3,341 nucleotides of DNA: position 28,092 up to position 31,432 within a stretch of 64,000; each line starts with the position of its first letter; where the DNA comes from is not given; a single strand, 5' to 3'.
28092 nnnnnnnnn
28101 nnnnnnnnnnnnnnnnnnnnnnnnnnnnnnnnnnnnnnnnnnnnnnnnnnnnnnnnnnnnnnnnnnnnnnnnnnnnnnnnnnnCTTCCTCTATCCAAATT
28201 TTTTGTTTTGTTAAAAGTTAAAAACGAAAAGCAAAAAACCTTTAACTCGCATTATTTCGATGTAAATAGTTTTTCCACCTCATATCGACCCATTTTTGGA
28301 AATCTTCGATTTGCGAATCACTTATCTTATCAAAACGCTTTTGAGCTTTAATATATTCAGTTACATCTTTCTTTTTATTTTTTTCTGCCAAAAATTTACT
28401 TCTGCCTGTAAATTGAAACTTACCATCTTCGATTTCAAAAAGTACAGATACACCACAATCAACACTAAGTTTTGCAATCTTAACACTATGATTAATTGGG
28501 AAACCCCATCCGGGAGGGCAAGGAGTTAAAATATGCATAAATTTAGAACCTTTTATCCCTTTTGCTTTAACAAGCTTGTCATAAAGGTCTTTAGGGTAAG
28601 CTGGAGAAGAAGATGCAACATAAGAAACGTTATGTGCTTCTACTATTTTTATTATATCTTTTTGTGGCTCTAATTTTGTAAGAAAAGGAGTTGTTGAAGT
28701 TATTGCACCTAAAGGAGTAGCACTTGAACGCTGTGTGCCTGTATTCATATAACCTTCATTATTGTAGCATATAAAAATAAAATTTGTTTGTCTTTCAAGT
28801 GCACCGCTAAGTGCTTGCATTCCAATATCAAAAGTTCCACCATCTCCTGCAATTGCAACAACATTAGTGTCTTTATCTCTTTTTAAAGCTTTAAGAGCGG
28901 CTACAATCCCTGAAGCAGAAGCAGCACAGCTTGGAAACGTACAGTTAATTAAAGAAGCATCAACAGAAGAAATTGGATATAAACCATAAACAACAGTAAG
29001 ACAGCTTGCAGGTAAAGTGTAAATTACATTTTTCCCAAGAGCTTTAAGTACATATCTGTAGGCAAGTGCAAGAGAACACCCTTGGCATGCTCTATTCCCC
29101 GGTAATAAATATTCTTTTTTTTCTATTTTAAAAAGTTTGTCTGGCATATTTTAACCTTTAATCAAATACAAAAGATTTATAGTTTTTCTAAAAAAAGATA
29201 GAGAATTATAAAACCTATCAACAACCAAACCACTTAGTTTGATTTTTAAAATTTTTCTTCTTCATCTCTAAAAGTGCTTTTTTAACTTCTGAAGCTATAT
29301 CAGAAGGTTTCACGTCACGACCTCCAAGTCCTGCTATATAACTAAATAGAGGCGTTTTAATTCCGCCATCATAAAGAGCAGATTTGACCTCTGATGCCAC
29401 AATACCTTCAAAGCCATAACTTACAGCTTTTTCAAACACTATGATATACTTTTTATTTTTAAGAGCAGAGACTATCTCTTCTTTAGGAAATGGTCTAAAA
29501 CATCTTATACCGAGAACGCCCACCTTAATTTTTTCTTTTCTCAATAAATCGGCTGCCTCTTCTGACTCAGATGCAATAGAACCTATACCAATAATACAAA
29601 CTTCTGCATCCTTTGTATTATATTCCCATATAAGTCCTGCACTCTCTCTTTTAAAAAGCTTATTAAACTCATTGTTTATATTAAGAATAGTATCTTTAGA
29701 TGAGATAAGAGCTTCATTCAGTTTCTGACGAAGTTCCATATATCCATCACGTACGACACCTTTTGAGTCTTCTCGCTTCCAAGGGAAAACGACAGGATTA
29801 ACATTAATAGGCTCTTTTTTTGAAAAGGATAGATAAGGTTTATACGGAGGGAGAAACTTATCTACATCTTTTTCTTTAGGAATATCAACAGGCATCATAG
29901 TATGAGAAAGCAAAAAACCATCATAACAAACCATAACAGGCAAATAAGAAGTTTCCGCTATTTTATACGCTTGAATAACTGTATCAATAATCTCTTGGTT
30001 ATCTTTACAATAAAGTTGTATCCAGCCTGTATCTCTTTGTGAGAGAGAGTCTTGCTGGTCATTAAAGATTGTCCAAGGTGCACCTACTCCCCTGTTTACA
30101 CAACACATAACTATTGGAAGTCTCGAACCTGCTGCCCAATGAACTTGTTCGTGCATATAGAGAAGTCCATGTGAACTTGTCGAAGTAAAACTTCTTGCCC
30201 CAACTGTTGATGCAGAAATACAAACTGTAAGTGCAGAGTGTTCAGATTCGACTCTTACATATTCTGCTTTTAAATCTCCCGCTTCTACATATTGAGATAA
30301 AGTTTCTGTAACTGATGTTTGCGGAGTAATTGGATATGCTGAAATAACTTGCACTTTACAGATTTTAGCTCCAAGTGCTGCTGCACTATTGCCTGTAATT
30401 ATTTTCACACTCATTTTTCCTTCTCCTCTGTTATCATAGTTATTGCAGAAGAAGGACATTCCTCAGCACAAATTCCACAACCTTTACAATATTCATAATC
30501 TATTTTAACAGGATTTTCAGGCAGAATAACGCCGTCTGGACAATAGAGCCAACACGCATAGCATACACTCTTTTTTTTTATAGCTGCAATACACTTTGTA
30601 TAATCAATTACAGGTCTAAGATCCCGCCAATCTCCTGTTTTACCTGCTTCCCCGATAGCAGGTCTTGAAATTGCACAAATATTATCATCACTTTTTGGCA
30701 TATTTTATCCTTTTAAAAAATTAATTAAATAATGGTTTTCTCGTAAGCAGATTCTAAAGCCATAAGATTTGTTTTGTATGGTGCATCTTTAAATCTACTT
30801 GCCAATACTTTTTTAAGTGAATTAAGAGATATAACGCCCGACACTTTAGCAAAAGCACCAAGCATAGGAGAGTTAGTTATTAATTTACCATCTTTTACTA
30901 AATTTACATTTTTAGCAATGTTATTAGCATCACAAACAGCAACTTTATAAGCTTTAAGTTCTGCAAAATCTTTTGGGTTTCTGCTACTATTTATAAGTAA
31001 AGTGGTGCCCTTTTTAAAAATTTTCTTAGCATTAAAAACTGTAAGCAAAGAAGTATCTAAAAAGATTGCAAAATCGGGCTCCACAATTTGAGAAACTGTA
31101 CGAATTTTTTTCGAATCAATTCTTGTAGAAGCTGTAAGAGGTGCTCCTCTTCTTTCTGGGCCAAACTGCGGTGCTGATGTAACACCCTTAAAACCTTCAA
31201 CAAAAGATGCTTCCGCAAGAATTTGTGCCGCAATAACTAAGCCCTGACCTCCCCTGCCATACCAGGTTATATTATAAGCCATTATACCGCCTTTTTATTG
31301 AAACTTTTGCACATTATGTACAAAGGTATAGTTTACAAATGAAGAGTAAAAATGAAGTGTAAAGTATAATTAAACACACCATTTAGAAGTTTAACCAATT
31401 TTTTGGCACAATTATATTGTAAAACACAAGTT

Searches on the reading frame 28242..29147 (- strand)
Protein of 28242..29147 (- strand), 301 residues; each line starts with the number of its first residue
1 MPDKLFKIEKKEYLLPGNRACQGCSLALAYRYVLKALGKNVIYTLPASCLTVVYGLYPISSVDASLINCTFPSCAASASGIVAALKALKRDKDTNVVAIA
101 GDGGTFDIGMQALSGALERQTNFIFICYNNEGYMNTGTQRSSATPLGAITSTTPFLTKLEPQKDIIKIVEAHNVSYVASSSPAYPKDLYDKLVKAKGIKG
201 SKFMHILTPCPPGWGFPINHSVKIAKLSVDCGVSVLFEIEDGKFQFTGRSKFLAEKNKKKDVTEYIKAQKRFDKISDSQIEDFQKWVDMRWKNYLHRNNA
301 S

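Call 46: search_protein_families(library=ncbifam, proteins=[window:28242-29147:-], max_evalue=1e-15)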
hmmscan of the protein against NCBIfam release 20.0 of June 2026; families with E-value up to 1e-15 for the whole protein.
window:28242-29147:- (301 aa): 4 families
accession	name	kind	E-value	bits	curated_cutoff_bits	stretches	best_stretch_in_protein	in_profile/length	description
NF008818.0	PRK11864.1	subfamily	2.4e-108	361.8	405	1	4-296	4-294/300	3-methyl-2-oxobutanoate dehydrogenase subunit beta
NF008819.1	PRK11865.1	equivalog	2.2e-99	332.5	405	1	7-294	7-296/300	pyruvate synthase subunit PorB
NF045792.1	OxalOxredbeta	equivalog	9.2e-71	238.4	590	1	6-293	9-302/311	oxalate oxidoreductase subunit beta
NF045766.1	PhenlGlyoxDHPadI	equivalog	3.5e-56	190.8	700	1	10-292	148-431/443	NADH-dependent phenylglyoxylate dehydrogenase subunit beta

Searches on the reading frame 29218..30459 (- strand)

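Call 46: search_protein_families(library=ncbifam, proteins=[window:29218-30459:-], max_evalue=1e-15)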
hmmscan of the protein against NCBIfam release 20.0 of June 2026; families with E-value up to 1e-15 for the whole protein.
window:29218-30459:- (413 aa): 13 families
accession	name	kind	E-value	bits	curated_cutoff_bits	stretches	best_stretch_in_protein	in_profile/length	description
NF040682.1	PorA_Arch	equivalog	5.5e-132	440.3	550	1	17-412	2-384/387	pyruvate synthase subunit PorA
NF006232.0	PRK08366.1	equivalog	7.2e-112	373.9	646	1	14-398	3-379/394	2-ketoisovalerate ferredoxin oxidoreductase subunit alpha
NF006233.0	PRK08367.1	equivalog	1.4e-101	340.3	625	1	19-412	5-388/394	pyruvate ferredoxin oxidoreductase subunit alpha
NF045764.1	PhenlGlyoxDHPadG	equivalog_domain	3.1e-83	279.5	700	1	20-397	4-381/398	NADH-dependent phenylglyoxylate dehydrogenase subunit alpha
NF007201.0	PRK09622.1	equivalog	1.7e-80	270.9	590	1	18-403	10-386/405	2-oxoacid:ferredoxin oxidoreductase subunit alpha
NF045791.1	OxalOxredalpha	equivalog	1.5e-70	238.2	500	1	18-402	4-381/395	oxalate oxidoreductase subunit alpha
NF006412.0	PRK08659.1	equivalog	3.5e-39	135.1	411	1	16-395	3-376/378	2-oxoacid:acceptor oxidoreductase subunit alpha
TIGR03710.1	OAFO_sf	subfamily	8e-39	133.7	482.75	1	18-359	193-537/561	2-oxoacid:acceptor oxidoreductase subunit alpha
NF005507.0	PRK07119.1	subfamily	2.1e-38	132.1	399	1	16-395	2-348/352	3-methyl-2-oxobutanoate dehydrogenase subunit VorB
TIGR02176.1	pyruv_ox_red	equivalog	4.4e-38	130.8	911.35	1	19-404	2-387/1167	pyruvate:ferredoxin (flavodoxin) oxidoreductase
NF041170.1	Oxoac_fdxalpha_Archa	equivalog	4e-28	98.1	800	1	18-402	235-629/636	2-oxoacid:ferredoxin oxidoreductase subunit alpha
NF007206.0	PRK09627.1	equivalog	1.9e-27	96.2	579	1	20-393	5-373/375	2-oxoglutarate synthase subunit alpha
TIGR03336.1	IOR_alpha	equivalog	3.8e-16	58.6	650.9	0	19-191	3-172/595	indolepyruvate ferredoxin oxidoreductase subunit alpha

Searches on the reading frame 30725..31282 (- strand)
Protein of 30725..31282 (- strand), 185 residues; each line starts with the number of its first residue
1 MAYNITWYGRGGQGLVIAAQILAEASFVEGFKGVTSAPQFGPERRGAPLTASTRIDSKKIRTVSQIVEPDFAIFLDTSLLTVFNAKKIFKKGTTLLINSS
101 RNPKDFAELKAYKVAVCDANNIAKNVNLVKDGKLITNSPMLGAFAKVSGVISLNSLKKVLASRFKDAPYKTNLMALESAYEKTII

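Call 46: search_protein_families(library=ncbifam, proteins=[window:30725-31282:-], max_evalue=1e-15)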
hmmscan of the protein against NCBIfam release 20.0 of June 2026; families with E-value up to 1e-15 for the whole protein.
window:30725-31282:- (185 aa): 6 families
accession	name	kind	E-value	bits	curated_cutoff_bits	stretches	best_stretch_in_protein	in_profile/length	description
TIGR02175.1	PorC_KorC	subfamily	7.2e-49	165.9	81.1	1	3-183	2-175/177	2-oxoacid:acceptor oxidoreductase, gamma subunit, pyruvate/2-ketoisovalerate family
NF006321.0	PRK08534.1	equivalog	4.1e-43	147.2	225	1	5-183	4-177/181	pyruvate ferredoxin oxidoreductase subunit gamma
NF045762.1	PhenlGlyoxDHPadE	equivalog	2.4e-42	144.9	300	1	3-185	2-181/187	NADH-dependent phenylglyoxylate dehydrogenase subunit gamma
NF040683.1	PorC_Meth_Thtga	equivalog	3.2e-41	141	270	1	4-182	3-172/177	pyruvate synthase subunit PorC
NF010632.0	PRK14029.1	equivalog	8.2e-38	129.9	335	1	4-185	3-182/185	pyruvate/ketoisovalerate ferredoxin oxidoreductase subunit gamma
NF004497.0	PRK05844.1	equivalog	7.1e-24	84.4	243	1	4-182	3-184/186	pyruvate flavodoxin oxidoreductase subunit gamma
